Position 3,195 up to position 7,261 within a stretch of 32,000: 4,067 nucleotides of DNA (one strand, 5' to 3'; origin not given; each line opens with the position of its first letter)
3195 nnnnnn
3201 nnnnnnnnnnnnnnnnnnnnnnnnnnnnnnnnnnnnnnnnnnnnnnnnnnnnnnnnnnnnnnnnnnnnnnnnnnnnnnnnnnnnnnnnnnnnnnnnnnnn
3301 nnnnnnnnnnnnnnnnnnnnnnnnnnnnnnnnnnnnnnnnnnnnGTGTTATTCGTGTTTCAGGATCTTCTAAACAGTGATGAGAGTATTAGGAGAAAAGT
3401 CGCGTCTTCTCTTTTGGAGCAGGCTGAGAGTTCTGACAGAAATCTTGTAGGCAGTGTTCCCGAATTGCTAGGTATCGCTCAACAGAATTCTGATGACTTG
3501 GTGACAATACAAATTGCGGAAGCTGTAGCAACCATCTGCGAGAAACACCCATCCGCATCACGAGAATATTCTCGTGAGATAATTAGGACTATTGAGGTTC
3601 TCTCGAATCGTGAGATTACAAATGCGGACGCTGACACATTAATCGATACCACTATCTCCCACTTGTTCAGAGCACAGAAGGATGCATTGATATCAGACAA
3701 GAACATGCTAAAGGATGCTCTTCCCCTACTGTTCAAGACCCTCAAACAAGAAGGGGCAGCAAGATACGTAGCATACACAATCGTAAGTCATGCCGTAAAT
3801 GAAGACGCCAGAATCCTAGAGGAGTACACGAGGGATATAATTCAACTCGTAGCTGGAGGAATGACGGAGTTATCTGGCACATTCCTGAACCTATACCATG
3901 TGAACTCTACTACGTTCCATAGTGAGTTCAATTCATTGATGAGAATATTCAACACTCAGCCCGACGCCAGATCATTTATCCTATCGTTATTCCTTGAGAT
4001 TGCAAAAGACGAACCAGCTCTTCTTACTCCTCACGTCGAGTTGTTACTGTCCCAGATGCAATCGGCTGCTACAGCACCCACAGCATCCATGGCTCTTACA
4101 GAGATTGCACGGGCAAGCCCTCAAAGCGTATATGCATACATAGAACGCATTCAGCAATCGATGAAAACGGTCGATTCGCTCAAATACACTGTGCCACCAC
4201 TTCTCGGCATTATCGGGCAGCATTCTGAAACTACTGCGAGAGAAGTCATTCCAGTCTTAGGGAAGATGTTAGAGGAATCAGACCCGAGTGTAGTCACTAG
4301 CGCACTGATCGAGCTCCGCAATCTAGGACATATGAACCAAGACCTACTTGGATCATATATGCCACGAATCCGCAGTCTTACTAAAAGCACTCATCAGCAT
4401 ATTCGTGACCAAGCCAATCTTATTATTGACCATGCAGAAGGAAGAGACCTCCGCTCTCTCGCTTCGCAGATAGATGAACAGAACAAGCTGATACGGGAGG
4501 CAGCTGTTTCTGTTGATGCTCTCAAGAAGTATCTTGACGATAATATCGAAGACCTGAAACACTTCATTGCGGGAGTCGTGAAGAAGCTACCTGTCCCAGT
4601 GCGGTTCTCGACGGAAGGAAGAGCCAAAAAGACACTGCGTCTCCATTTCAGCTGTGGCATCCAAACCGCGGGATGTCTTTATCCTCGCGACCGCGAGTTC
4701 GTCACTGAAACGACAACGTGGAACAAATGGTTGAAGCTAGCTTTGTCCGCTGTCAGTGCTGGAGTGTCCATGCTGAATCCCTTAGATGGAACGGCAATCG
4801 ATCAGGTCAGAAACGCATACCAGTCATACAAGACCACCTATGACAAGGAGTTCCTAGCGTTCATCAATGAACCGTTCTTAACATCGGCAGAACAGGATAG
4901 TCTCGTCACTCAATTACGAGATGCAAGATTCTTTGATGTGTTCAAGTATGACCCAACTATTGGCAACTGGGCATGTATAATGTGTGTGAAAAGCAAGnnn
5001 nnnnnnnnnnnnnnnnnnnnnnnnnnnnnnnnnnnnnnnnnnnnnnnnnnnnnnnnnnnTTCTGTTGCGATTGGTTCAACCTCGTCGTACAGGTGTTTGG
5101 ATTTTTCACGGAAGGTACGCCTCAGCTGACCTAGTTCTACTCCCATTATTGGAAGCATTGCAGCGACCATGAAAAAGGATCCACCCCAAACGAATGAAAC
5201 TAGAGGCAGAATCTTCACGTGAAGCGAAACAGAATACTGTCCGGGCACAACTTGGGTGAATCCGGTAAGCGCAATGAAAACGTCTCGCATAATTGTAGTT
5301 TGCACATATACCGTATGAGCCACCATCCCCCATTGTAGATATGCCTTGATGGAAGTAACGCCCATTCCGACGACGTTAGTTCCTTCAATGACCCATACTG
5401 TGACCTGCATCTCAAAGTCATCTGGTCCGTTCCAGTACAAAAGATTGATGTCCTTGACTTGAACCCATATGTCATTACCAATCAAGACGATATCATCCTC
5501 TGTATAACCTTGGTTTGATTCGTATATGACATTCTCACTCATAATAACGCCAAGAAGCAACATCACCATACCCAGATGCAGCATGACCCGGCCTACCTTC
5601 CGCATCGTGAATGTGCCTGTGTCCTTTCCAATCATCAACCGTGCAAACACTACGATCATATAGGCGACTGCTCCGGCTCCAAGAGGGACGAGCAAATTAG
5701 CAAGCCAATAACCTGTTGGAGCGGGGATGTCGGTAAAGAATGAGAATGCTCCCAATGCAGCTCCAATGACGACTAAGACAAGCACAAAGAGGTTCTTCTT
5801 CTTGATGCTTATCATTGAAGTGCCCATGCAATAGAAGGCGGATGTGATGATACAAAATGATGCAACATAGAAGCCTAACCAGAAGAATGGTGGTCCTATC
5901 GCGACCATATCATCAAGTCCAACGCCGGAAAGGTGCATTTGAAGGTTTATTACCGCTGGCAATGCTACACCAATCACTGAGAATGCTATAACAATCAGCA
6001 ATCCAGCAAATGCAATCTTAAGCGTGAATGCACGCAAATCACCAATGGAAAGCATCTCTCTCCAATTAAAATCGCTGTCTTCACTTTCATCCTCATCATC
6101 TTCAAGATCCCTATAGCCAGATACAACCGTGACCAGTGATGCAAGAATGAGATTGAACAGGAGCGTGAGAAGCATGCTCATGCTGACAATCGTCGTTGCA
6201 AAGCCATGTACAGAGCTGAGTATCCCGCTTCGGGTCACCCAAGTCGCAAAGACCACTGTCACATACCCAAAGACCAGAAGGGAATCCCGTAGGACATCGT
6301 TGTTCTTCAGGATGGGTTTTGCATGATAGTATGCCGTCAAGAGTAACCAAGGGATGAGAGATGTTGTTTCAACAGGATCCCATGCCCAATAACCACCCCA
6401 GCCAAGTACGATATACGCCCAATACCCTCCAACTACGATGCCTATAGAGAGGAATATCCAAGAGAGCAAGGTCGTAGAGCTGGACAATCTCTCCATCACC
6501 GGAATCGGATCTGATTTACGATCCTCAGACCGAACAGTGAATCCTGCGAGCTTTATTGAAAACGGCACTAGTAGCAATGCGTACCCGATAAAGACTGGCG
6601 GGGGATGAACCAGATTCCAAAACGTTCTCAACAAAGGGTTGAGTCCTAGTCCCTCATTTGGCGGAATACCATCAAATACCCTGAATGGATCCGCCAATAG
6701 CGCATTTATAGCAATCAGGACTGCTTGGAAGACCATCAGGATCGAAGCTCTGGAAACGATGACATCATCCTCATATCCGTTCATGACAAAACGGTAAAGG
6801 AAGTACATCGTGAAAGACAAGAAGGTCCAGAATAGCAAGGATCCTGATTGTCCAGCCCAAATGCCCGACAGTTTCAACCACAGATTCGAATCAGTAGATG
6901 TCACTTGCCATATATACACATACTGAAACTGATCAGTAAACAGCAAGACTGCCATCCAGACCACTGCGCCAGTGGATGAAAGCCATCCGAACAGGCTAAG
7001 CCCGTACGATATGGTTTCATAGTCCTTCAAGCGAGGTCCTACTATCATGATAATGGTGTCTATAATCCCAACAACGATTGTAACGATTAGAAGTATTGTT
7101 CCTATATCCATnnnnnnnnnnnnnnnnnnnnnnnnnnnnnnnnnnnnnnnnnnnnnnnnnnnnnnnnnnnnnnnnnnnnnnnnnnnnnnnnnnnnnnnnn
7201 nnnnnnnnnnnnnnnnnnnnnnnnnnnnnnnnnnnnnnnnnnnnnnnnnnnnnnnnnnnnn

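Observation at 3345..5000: Probable archaeal homolog of animal VEPH1/Melted (candidate new eukaryotic-signature protein)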

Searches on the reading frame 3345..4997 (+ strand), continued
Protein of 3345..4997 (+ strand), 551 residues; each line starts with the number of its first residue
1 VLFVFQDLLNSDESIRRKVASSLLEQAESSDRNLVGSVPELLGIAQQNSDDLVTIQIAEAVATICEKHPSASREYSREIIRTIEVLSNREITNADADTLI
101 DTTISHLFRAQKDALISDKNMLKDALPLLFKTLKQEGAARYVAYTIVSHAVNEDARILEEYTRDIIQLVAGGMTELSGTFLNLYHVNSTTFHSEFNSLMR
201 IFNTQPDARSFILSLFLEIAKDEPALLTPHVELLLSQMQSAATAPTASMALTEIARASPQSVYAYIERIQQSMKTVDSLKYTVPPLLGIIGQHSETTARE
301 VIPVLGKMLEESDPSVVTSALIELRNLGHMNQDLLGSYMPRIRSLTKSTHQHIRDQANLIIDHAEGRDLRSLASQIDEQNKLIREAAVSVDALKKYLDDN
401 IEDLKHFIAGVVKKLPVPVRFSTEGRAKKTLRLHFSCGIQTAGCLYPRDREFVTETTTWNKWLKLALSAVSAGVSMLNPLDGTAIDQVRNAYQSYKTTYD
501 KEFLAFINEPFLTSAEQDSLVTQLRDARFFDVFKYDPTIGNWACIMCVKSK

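Call 84: find_encoding_contigs(protein=P0089, max_places=2, flank=6000)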
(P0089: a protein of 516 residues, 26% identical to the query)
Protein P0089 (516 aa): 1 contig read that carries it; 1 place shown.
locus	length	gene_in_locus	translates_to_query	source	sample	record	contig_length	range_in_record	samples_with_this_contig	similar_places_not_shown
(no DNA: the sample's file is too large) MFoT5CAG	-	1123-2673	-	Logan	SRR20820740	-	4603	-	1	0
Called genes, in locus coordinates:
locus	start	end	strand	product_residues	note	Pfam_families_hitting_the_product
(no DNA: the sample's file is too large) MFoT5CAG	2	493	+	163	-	?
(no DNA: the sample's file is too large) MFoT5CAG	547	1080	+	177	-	-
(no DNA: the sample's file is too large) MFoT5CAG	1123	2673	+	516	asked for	PF01602:Adaptin_N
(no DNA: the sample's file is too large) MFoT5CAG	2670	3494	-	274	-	PF02675:AdoMet_dc (weak)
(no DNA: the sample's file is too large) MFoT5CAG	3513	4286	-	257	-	-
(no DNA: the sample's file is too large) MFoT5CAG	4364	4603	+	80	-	?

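Call 85: find_encoding_contigs(protein=P0081, max_places=2, flank=6000)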
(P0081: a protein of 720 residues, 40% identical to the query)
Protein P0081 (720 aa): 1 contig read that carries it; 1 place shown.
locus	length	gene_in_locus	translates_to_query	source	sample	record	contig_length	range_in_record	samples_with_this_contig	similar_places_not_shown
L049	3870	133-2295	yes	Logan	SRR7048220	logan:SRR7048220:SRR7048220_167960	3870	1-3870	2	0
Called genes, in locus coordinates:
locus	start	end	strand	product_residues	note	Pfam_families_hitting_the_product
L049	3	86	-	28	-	?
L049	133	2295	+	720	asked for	PF00025:Arf (weak), PF00071:Ras, PF08477:Roc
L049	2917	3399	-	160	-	-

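Call 86: find_encoding_contigs(protein=P0085, max_places=2, flank=6000)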
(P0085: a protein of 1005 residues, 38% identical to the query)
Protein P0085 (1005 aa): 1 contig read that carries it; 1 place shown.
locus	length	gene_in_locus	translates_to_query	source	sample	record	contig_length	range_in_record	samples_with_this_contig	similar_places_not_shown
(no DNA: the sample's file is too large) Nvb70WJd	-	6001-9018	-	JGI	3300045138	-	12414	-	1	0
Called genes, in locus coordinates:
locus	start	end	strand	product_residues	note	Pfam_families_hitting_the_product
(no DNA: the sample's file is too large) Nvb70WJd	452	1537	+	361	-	PF13640:2OG-FeII_Oxy_3, PF13661:2OG-FeII_Oxy_4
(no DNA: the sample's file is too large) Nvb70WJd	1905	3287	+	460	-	-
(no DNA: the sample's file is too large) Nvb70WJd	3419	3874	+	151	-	-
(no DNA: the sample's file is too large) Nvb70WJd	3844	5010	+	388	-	-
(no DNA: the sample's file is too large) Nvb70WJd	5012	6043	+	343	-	-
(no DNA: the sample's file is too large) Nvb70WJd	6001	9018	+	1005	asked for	-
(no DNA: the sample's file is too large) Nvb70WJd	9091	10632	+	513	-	PF00169:PH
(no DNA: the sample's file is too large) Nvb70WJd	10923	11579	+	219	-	?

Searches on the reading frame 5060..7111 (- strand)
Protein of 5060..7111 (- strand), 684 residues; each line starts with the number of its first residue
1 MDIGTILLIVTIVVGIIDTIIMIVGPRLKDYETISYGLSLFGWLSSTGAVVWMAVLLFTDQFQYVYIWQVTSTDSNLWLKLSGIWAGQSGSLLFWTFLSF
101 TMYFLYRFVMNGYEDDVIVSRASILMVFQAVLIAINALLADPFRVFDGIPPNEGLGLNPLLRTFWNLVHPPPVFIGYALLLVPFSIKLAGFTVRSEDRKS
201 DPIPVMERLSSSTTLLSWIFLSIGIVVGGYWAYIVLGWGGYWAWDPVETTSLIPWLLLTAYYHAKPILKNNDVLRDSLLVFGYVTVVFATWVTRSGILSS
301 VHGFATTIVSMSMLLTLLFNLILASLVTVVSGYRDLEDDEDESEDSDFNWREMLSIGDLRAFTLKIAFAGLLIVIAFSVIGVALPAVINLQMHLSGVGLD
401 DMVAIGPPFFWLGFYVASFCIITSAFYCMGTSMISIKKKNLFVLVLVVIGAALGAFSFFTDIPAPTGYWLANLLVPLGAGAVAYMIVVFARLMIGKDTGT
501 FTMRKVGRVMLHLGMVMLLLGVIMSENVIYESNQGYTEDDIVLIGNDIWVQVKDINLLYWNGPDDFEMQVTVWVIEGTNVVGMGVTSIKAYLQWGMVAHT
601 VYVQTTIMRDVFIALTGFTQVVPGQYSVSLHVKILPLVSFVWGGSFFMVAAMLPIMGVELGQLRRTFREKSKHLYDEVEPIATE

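Call 49: search_protein_families(library=pfam, proteins=[window:5060-7111:-], max_evalue=0.00001)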
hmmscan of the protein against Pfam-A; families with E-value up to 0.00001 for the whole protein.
window:5060-7111:- (684 aa): 1 family
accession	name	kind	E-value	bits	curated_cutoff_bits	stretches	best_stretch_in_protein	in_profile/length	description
PF01578.25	Cytochrom_C_asm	-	4.1e-29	102.2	29.9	1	86-295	2-206/212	Cytochrome C assembly protein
